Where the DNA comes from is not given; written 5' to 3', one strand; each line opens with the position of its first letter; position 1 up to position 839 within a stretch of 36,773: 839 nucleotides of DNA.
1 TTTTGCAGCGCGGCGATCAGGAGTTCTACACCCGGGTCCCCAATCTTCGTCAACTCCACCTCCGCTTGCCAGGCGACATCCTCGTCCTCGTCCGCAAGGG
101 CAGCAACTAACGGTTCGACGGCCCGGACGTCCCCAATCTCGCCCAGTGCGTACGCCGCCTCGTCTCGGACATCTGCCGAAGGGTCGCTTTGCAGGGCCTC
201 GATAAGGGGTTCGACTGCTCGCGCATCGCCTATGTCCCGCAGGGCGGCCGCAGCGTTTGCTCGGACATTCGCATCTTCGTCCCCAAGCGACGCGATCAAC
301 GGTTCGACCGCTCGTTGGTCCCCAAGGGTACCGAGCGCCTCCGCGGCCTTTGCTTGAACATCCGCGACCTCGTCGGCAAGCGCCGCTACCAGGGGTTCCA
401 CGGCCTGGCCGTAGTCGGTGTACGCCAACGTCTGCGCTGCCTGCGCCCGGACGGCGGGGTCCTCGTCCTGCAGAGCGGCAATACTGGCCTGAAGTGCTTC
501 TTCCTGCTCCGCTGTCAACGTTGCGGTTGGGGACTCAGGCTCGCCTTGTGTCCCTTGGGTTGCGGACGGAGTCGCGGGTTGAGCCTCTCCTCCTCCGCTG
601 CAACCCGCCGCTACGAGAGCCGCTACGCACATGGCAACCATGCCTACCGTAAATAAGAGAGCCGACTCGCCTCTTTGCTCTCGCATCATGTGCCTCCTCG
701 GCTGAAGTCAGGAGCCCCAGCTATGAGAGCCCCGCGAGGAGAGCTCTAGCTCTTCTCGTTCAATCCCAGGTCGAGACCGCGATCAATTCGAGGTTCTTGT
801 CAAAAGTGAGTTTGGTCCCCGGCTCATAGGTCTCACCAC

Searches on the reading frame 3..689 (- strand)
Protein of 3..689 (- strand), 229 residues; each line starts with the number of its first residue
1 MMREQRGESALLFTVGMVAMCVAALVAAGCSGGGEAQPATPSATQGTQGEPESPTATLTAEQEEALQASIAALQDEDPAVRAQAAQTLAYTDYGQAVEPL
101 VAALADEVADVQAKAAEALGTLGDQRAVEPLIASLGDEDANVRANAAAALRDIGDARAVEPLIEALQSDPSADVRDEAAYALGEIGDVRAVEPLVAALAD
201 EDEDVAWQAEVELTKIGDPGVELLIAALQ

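Call 47: search_protein_families(library=pfam, proteins=[window:3-689:-], max_evalue=0.001)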
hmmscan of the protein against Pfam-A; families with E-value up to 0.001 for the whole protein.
window:3-689:- (229 aa): 6 families
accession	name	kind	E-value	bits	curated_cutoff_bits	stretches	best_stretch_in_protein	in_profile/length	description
PF13646.12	HEAT_2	-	3.5e-35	120.6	27.7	3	97-182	1-87/88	HEAT repeats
PF03130.22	HEAT_PBS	-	2.8e-23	80.2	20.9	3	174-200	1-27/27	PBS lyase HEAT-like repeat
PF02985.28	HEAT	-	1e-20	72.2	23.5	1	160-187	3-29/31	HEAT repeat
PF13513.12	HEAT_EZ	-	2.7e-17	63.2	27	0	157-185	28-55/55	HEAT-like repeat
PF00514.29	Arm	-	1.8e-13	50.4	20.6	0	153-185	8-39/41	Armadillo/beta-catenin-like repeat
PF12717.13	Cnd1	-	6.7e-08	33.2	26.4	0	127-186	22-86/162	non-SMC mitotic condensation complex subunit 1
